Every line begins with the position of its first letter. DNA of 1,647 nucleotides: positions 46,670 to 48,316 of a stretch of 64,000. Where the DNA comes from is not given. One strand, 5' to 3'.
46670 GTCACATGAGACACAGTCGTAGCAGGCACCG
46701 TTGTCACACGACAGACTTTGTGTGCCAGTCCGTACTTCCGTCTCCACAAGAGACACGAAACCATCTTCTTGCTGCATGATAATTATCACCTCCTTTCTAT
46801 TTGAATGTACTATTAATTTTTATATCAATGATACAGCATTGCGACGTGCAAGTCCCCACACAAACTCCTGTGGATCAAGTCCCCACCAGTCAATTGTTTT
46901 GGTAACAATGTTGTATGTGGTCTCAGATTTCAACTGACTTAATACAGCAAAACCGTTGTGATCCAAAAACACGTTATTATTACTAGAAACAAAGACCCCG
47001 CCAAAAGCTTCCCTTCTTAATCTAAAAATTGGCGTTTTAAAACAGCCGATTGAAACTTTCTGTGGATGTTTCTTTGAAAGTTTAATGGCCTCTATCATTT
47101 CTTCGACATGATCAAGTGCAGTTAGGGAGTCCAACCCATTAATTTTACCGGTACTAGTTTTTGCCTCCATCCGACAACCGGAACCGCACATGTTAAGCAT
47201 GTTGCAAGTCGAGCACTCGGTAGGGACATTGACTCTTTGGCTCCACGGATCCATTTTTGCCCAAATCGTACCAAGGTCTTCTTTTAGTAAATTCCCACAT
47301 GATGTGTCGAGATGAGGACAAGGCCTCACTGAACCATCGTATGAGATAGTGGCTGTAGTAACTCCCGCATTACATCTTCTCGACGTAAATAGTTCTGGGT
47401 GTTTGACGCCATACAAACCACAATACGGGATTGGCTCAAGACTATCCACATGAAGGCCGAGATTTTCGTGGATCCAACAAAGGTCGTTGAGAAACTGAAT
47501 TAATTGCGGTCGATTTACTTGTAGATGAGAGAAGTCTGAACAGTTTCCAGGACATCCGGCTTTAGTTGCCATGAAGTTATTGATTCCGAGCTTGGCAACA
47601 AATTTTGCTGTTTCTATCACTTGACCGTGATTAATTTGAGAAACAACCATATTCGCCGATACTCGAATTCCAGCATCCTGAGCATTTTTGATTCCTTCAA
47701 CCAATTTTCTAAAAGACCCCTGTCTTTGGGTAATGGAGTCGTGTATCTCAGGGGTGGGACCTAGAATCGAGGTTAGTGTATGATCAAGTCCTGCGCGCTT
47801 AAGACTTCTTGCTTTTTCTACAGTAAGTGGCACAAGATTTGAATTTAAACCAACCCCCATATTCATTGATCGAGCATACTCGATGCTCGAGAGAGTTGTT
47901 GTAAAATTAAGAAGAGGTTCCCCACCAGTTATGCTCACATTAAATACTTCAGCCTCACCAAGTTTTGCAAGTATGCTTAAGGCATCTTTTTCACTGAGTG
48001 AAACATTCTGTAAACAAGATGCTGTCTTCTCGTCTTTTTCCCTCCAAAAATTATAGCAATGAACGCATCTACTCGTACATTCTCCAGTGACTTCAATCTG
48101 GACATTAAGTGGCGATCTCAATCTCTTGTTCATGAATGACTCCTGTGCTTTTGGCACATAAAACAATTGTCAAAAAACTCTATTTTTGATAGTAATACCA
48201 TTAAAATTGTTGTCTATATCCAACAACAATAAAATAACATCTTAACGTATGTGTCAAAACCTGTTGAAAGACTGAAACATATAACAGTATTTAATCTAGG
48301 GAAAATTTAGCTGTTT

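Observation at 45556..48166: RiPP-like unit: radical-SAM/SPASM maturase + Cys/Asp-rich 43-aa peptide + gluzincin peptidase + Zn-ribbon protein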

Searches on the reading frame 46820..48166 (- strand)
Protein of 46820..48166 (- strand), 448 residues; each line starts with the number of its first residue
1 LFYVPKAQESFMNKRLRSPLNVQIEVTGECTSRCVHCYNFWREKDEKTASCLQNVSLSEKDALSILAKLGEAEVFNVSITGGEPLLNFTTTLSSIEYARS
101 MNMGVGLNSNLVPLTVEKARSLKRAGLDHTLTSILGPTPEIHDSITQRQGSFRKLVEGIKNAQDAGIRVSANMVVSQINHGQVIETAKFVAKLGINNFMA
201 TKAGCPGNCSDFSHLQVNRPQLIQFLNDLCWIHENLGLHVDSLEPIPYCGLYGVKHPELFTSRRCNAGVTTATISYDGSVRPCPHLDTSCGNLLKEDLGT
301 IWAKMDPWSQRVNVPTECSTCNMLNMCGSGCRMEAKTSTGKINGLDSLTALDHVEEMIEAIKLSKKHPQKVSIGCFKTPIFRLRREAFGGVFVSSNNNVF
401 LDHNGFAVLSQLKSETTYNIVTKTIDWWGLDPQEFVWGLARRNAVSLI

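Call 3: search_protein_families(library=ncbifam, proteins=[window:46820-48166:-], max_evalue=0.1)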
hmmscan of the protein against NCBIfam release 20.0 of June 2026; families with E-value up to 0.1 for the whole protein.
window:46820-48166:- (448 aa): 79 families (the best 25 are shown)
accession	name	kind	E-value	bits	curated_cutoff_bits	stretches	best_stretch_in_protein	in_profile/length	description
TIGR04303.1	GeoRSP_rSAM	equivalog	2.8e-29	102.7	400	1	16-346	1-321/325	GeoRSP system radical SAM/SPASM protein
NF050035.1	rSAM_WgK_link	exception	6.8e-27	94.4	650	2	13-215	2-196/367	radical SAM/SPASM peptide maturase WgkB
TIGR04545.1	rSAM_ahbD_hemeb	equivalog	7e-27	94.7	500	2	23-198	3-170/339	heme b synthase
TIGR04055.1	rSAM_NirJ2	equivalog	2.8e-26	92.8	500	1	25-335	5-307/326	putative heme d1 biosynthesis radical SAM protein NirJ2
TIGR04053.2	TIGR04053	equivalog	1e-25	90.8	395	2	17-198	5-181/366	TIGR04053 family radical SAM/SPASM domain-containing protein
TIGR04347.1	pseudo_SAM_Halo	equivalog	3.8e-24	85.7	525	2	12-221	31-230/390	TIGR04347 family pseudo-SAM/SPASM protein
TIGR04340.1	rSAM_ACGX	hypoth_equivalog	4e-23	82.2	400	2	22-216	5-194/341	radical SAM/SPASM domain protein, ACGX system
TIGR03962.1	mycofact_rSAM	equivalog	9.4e-23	80.9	265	1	12-341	4-322/339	mycofactocin radical SAM maturase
TIGR04250.1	SCM_rSAM_ScmE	equivalog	6e-22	78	400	2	18-218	1-195/358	SynChlorMet cassette radical SAM/SPASM protein ScmE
TIGR04051.1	rSAM_NirJ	equivalog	9.5e-22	77.4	515.45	2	27-202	9-175/354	heme d1 biosynthesis radical SAM protein NirJ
TIGR04546.1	rSAM_ahbC_deAc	equivalog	2.2e-21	76.1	650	2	23-186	42-196/390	12,18-didecarboxysiroheme deacetylase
TIGR02668.1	moaA_archaeal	equivalog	4e-20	72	325.25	1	20-192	10-175/303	GTP 3',8-cyclase MoaA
TIGR04054.1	rSAM_NirJ1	equivalog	2.8e-19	69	650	1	22-197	38-204/387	putative heme d1 biosynthesis radical SAM protein NirJ1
TIGR04133.1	rSAM_w_lipo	hypoth_equivalog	3.1e-19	69.1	425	1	23-336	27-335/350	TIGR04133 family radical SAM/SPASM protein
TIGR03913.1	rad_SAM_trio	equivalog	6e-18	64.5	591.75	1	18-341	17-345/477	GDL motif peptide-associated radical SAM/SPASM maturase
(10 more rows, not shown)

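Call 4: search_protein_families(library=pfam, proteins=[window:46820-48166:-], max_evalue=0.1)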
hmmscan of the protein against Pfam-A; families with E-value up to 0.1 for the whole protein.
window:46820-48166:- (448 aa): 4 families
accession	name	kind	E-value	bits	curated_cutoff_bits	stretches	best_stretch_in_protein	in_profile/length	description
PF04055.27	Radical_SAM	-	1.9e-20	74.2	29.5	1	24-190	1-166/166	Radical SAM superfamily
PF13186.11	SPASM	-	8.2e-07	29.7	21.5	1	265-322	1-67/67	Iron-sulfur cluster-binding domain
PF13353.11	Fer4_12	-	5.1e-06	27.3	22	1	29-101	14-80/137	4Fe-4S single cluster domain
PF18947.5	HAMP_2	-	0.021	15.2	24.3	0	148-184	2-40/67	HAMP domain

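Call 6: find_homologous_proteins(query=window:46820-48166:-)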
Query window:46820-48166:- (448 aa): 428 proteins with E <= 0.001 among 8000 candidates; the best 120 are listed.
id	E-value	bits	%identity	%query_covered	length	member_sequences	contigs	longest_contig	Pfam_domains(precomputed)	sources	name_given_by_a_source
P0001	0.0e+0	1012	100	98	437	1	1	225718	PF13186.12,PF04055.28,PF13353.12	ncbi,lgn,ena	-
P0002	3.3e-215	733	72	98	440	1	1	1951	PF13186.12,PF04055.28,PF13353.12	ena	-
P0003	2.1e-207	707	71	98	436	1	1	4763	PF13186.12,PF04055.28,PF13353.12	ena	-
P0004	5.5e-207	706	71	98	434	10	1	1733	PF13186.12,PF04055.28,PF13353.12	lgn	-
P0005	2.0e-201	688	68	97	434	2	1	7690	PF13186.12,PF04055.28,PF13353.12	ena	-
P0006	3.6e-201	687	68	98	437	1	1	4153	PF13186.12,PF04055.28,PF13353.12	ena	-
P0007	2.2e-200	684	69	99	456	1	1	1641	PF13186.12,PF04055.28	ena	-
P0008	1.0e-198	679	66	100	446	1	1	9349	PF13186.12,PF04055.28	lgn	-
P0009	3.1e-198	677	67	99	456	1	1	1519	PF13186.12,PF04055.28,PF13353.12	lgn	-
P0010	2.2e-192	658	66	97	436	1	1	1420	PF04055.28,PF13353.12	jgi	-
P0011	6.0e-191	653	65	98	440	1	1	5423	PF13186.12,PF04055.28,PF13353.12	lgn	-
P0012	1.8e-183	628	61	99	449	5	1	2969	PF13186.12,PF04055.28,PF13353.12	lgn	-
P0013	4.1e-183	627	63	97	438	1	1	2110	PF13186.12,PF04055.28,PF13353.12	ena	-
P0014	2.6e-182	625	63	98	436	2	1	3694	PF13186.12,PF04055.28,PF13353.12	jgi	-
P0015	9.3e-182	623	63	97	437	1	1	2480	PF13186.12,PF04055.28,PF13353.12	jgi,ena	-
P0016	2.1e-181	622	61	98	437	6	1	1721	PF13186.12,PF04055.28,PF13353.12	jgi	-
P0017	2.9e-180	618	62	98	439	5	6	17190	PF13186.12,PF04055.28,PF13353.12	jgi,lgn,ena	-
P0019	2.9e-178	611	61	97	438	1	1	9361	PF13186.12,PF04055.28,PF13353.12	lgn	-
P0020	1.7e-176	605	61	98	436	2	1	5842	PF13186.12,PF04055.28,PF13353.12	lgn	-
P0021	1.6e-174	599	70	86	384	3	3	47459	PF13186.12,PF04055.28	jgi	jgi:radical SAM protein with 4Fe4S-binding SPASM domain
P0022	4.6e-174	597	62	97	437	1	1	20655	PF13186.12,PF04055.28,PF13353.12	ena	-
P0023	3.7e-165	568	59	98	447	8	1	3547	PF13186.12,PF04055.28,PF13353.12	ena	-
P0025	4.6e-162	558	57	97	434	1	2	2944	PF13186.12,PF04055.28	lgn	-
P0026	1.3e-160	553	58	97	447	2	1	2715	PF13186.12,PF04055.28,PF13353.12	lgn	-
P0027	3.2e-158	545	58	95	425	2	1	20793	PF13186.12,PF04055.28,PF13353.12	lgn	-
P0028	3.8e-158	545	62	88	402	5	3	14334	PF13186.12,PF04055.28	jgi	jgi:radical SAM protein with 4Fe4S-binding SPASM domain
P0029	7.3e-157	541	57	97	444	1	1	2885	PF13186.12,PF04055.28,PF13353.12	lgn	-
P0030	1.7e-154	533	55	98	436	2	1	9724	PF13186.12,PF04055.28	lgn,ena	-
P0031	1.4e-153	530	55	97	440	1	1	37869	PF13186.12,PF04055.28,PF13353.12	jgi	jgi:radical SAM protein with 4Fe4S-binding SPASM domain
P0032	3.1e-152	525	54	98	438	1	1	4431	PF13186.12,PF04055.28,PF13353.12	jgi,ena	-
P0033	4.0e-152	525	56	97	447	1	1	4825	PF13186.12,PF04055.28,PF13353.12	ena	-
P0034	1.8e-150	520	52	98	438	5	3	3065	PF13186.12,PF04055.28,PF13353.12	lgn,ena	-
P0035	2.9e-148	512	64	79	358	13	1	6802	PF13186.12,PF04055.28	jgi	-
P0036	3.3e-148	512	54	97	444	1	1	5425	PF13186.12,PF04055.28,PF13353.12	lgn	-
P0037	1.2e-146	507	73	67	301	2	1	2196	PF13186.12,PF04055.28,PF13353.12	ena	-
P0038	1.3e-142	494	58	87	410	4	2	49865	PF13186.12,PF04055.28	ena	-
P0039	4.9e-142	492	52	97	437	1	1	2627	PF13186.12,PF04055.28,PF13353.12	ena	-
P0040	4.2e-141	489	52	98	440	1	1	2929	PF13186.12,PF04055.28,PF13353.12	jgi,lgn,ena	-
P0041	6.5e-133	462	54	85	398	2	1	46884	PF13186.12,PF04055.28,PF13353.12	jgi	jgi:radical SAM protein with 4Fe4S-binding SPASM domain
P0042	1.9e-131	457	57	83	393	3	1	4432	PF13186.12,PF04055.28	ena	-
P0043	1.8e-124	434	48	96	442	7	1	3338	PF13186.12,PF04055.28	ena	-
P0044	2.7e-119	417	46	96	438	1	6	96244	PF13186.12,PF04055.28,PF13353.12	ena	-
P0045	5.6e-119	416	46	97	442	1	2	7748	PF13186.12,PF04055.28,PF13353.12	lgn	-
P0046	4.7e-118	413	45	96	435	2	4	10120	PF13186.12,PF04055.28,PF13353.12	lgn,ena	-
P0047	3.9e-115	403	44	97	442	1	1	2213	PF13186.12,PF04055.28,PF13353.12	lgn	-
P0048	1.8e-113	398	42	96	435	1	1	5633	PF13186.12,PF04055.28,PF13353.12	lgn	-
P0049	1.4e-112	395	42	96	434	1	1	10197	PF13186.12,PF04055.28,PF13353.12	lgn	-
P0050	2.3e-112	394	42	96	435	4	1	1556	PF13186.12,PF04055.28,PF13353.12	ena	-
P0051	9.7e-112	392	42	97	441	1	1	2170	PF13186.12,PF04055.28,PF13353.12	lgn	-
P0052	2.9e-111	390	44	98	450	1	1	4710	PF13186.12,PF04055.28,PF13353.12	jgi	jgi:radical SAM protein with 4Fe4S-binding SPASM domain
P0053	1.3e-110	388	45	97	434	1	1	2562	PF13186.12,PF04055.28,PF13353.12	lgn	-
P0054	2.4e-110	387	43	96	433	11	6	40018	PF13186.12,PF04055.28,PF13353.12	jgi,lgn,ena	-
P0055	2.8e-110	387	41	96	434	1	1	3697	PF13186.12,PF04055.28,PF13353.12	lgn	-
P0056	4.2e-110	387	43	97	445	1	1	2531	PF13186.12,PF04055.28,PF13353.12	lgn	-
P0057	1.2e-109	385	44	98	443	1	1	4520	PF13186.12,PF04055.28,PF13353.12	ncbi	-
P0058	2.5e-109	384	44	98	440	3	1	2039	PF13186.12,PF04055.28,PF13353.12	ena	-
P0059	1.2e-108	382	41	98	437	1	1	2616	PF13186.12,PF04055.28,PF13353.12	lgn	-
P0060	8.1e-108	379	42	98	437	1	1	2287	PF13186.12,PF04055.28,PF13353.12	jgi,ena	-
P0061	1.2e-107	379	43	97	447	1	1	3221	PF13186.12,PF04055.28,PF13353.12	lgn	-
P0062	2.7e-107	377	45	97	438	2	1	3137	PF13186.12,PF04055.28,PF13353.12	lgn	-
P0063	7.4e-107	376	43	97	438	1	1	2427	PF13186.12,PF04055.28,PF13353.12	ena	-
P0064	7.4e-107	376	42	96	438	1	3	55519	PF13186.12,PF04055.28,PF13353.12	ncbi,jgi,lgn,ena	-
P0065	1.5e-106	375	41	96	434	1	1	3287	PF13186.12,PF04055.28,PF13353.12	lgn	-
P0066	1.8e-106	375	44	97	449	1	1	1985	PF13186.12,PF04055.28,PF13353.12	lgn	-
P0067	3.3e-106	374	41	97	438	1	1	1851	PF13186.12,PF04055.28,PF13353.12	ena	-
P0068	6.3e-106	373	43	97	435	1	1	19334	PF13186.12,PF04055.28,PF13353.12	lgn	-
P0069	7.7e-106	373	43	96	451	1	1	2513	PF13186.12,PF04055.28,PF13353.12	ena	-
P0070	2.0e-105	371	43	97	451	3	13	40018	PF13186.12,PF04055.28,PF13353.12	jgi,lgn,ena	-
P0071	4.3e-105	370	40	100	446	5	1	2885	PF13186.12,PF04055.28,PF13353.12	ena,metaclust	metaclust:\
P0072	4.5e-105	370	43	97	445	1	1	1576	PF13186.12,PF04055.28,PF13353.12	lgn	-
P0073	1.6e-103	365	42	97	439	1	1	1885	PF13186.12,PF04055.28,PF13353.12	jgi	-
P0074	1.9e-103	365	42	97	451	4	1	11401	PF13186.12,PF04055.28,PF13353.12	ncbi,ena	-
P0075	3.6e-103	364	42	97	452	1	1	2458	PF13186.12,PF04055.28,PF13353.12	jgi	jgi:radical SAM protein with 4Fe4S-binding SPASM domain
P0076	9.0e-103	362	41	95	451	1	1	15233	PF13186.12,PF04055.28,PF13353.12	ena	-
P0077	4.0e-102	360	43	96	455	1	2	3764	PF13186.12,PF04055.28,PF13353.12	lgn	-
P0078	1.8e-101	358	42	97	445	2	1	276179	PF13186.12,PF04055.28,PF13353.12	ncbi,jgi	ncbi:MAG: radical SAM protein [Candidatus Paceibacterota bacterium]|jgi:MoaA/NifB/PqqE/SkfB family r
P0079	2.2e-101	358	42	97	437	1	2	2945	PF13186.12,PF04055.28,PF13353.12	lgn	-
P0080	5.3e-101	357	38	98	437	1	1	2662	PF13186.12,PF04055.28,PF13353.12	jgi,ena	-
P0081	8.9e-101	356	42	96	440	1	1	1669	PF13186.12,PF04055.28,PF13353.12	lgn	-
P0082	2.2e-100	355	43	91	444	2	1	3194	PF13186.12,PF04055.28,PF13353.12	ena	-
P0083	2.4e-100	354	43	96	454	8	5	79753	PF13186.12,PF04055.28,PF13353.12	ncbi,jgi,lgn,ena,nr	ncbi:MAG: radical SAM protein [Candidatus Paceibacterota bacterium]|jgi:radical SAM protein with 4Fe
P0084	9.3e-100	352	40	97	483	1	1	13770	PF13186.12,PF04055.28,PF13353.12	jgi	jgi:radical SAM protein with 4Fe4S-binding SPASM domain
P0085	1.3e-98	349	39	97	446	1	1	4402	PF13186.12,PF04055.28,PF13353.12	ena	-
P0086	2.6e-98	348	42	97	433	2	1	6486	PF13186.12,PF04055.28,PF13353.12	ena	-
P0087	3.0e-98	348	41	97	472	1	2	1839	PF13186.12,PF04055.28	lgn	-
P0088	3.3e-98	347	42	97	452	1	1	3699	PF13186.12,PF04055.28,PF13353.12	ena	-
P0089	5.0e-98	347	39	98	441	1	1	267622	PF13186.12,PF04055.28,PF13353.12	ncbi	-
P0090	1.4e-97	345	39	96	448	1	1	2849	PF13186.12,PF04055.28,PF13353.12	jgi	-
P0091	6.1e-97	343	40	97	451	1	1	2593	PF13186.12,PF04055.28,PF13353.12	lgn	-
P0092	6.6e-97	343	41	97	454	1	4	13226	PF13186.12,PF04055.28,PF13353.12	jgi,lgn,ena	-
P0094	7.7e-97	343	39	95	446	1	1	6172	PF13186.12,PF04055.28,PF13353.12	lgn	-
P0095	2.7e-96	341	40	98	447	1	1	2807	PF13186.12,PF04055.28,PF13353.12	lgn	-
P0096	4.0e-96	341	43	89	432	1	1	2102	PF13186.12,PF04055.28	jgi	jgi:radical SAM protein with 4Fe4S-binding SPASM domain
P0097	8.7e-96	339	39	95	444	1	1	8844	PF13186.12,PF04055.28,PF13353.12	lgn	-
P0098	1.2e-95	339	40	96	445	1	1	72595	PF13186.12,PF04055.28,PF13353.12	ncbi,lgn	-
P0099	5.6e-95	337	40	97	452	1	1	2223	PF13186.12,PF04055.28,PF13353.12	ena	-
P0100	1.1e-94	336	40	97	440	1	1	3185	PF13186.12,PF04055.28,PF13353.12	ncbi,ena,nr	ncbi:radical SAM protein [Patescibacteria group bacterium]|nr:radical SAM protein [Patescibacteria g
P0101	2.2e-94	335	40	97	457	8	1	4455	PF13186.12,PF04055.28,PF13353.12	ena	-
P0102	1.4e-93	332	41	91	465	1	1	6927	PF13186.12,PF04055.28,PF13353.12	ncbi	-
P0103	4.5e-93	330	40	91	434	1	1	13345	PF13186.12,PF04055.28,PF13353.12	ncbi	-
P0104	6.3e-93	330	40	91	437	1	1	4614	PF13186.12,PF04055.28,PF13353.12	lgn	-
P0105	7.1e-93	330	41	91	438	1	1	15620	PF13186.12,PF04055.28,PF13353.12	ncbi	-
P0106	8.8e-93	329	40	91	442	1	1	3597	PF13186.12,PF04055.28,PF13353.12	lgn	-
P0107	8.9e-93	329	42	91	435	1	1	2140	PF13186.12,PF04055.28,PF13353.12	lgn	-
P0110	9.8e-92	326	42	91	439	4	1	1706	PF13186.12,PF04055.28,PF13353.12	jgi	-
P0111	1.8e-91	325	39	96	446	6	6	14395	PF13186.12,PF04055.28,PF13353.12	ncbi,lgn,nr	ncbi:MAG: radical SAM protein [Candidatus Niyogibacteria bacterium]|nr:radical SAM protein [Candidat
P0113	4.3e-91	324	40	97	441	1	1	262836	PF13186.12,PF04055.28,PF13353.12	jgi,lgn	jgi:pyrroloquinoline quinone biosynthesis protein E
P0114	4.4e-91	324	39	91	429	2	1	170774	PF13186.12,PF04055.28,PF13353.12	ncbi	ncbi:MAG: radical SAM protein [Patescibacteria group bacterium]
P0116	7.0e-90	320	41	91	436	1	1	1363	PF13186.12,PF04055.28,PF13353.12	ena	-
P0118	1.2e-88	316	40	91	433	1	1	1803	PF13186.12,PF04055.28,PF13353.12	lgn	-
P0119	2.4e-88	315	44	78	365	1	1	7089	PF13186.12,PF04055.28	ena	-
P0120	3.2e-88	314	38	98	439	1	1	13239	PF13186.12,PF04055.28,PF13353.12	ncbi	-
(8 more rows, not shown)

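Call 7: find_encoding_contigs(protein=P0021, flank=5000, max_places=3)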
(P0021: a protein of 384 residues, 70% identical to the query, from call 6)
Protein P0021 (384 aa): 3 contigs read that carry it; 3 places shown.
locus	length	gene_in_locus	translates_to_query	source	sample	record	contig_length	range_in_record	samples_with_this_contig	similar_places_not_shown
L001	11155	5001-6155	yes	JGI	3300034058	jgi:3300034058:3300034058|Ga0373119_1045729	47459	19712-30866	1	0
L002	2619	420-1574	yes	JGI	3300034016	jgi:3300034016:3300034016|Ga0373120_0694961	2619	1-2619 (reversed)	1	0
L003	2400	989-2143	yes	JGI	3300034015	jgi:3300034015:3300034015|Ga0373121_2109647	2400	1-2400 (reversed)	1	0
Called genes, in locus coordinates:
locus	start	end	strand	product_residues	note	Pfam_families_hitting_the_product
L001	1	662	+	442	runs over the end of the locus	PF04055:Radical_SAM, PF13353:Fer4_12 (weak)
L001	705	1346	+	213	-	-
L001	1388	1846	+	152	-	-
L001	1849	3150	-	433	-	PF01071:GARS_A, PF02843:GARS_C (weak)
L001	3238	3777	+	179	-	-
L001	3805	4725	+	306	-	PF00892:EamA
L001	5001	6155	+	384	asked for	PF04055:Radical_SAM, PF13186:SPASM (weak)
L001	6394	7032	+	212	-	-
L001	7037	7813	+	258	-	-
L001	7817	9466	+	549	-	PF00512:HisKA, PF02518:HATPase_c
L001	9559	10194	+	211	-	-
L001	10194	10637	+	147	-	-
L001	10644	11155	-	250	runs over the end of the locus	PF22435:MRM3-like_sub_bind, PF00588:SpoU_methylase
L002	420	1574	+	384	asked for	PF04055:Radical_SAM, PF13186:SPASM (weak)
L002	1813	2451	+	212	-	-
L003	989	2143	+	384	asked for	PF04055:Radical_SAM, PF13186:SPASM (weak)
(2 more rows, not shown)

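Call 8: find_encoding_contigs(protein=P0031, flank=5000, max_places=2)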
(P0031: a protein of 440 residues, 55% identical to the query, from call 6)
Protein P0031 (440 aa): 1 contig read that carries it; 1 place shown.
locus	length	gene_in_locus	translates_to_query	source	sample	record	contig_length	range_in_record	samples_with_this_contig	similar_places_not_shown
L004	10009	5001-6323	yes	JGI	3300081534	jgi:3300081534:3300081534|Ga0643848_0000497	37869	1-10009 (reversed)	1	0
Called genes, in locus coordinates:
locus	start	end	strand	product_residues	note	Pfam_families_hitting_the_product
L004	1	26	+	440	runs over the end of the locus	PF00239:Resolvase, PF07508:Recombinase, PF13408:Zn_ribbon_recom (weak)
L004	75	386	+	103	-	-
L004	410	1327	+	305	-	PF00892:EamA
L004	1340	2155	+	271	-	-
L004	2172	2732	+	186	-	PF00856:SET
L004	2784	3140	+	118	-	-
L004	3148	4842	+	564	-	PF00512:HisKA (weak), PF02518:HATPase_c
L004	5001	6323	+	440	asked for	PF04055:Radical_SAM, PF13353:Fer4_12 (weak), PF13186:SPASM (weak)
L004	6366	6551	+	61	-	-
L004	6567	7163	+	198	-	-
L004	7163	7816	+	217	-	PF00300:His_Phos_1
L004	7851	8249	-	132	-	PF00293:NUDIX, PF14815:NUDIX_4 (weak)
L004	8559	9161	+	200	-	PF13302:Acetyltransf_3, PF13420:Acetyltransf_4, PF13523:Acetyltransf_8, PF00583:Acetyltransf_1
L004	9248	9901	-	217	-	-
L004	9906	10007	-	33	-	?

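Call 9: find_encoding_contigs(protein=P0044, flank=5000, max_places=3)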
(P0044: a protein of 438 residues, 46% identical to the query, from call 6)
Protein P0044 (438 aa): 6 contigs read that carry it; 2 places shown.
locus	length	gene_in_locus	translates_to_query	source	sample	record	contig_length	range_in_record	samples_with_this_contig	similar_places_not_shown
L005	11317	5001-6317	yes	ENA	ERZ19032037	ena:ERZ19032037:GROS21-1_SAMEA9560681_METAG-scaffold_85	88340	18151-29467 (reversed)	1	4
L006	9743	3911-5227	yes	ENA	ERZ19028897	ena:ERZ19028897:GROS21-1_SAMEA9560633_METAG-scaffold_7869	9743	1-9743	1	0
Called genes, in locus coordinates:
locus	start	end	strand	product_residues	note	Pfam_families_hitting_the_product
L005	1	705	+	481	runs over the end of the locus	-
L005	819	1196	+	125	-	-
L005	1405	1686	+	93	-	PF01541:GIY-YIG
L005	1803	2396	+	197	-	PF02353:CMAS (weak), PF13489:Methyltransf_23 (weak), PF13847:Methyltransf_31, PF08241:Methyltransf_11 (weak), PF08242:Methyltransf_12, PF13649:Methyltransf_25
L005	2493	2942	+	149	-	-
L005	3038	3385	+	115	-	-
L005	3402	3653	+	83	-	PF13376:OmdA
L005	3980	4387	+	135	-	PF00293:NUDIX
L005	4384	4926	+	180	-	-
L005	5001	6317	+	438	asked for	PF04055:Radical_SAM, PF13353:Fer4_12, PF13186:SPASM (faint)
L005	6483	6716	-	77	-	PF00581:Rhodanese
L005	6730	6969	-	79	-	PF00462:Glutaredoxin, PF13417:GST_N_3 (weak)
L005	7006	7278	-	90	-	PF01022:HTH_5, PF13412:HTH_24 (weak)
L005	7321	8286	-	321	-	PF03773:ArsP_1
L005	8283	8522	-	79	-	PF13192:Thioredoxin_3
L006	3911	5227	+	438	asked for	PF04055:Radical_SAM, PF13353:Fer4_12, PF13186:SPASM (faint)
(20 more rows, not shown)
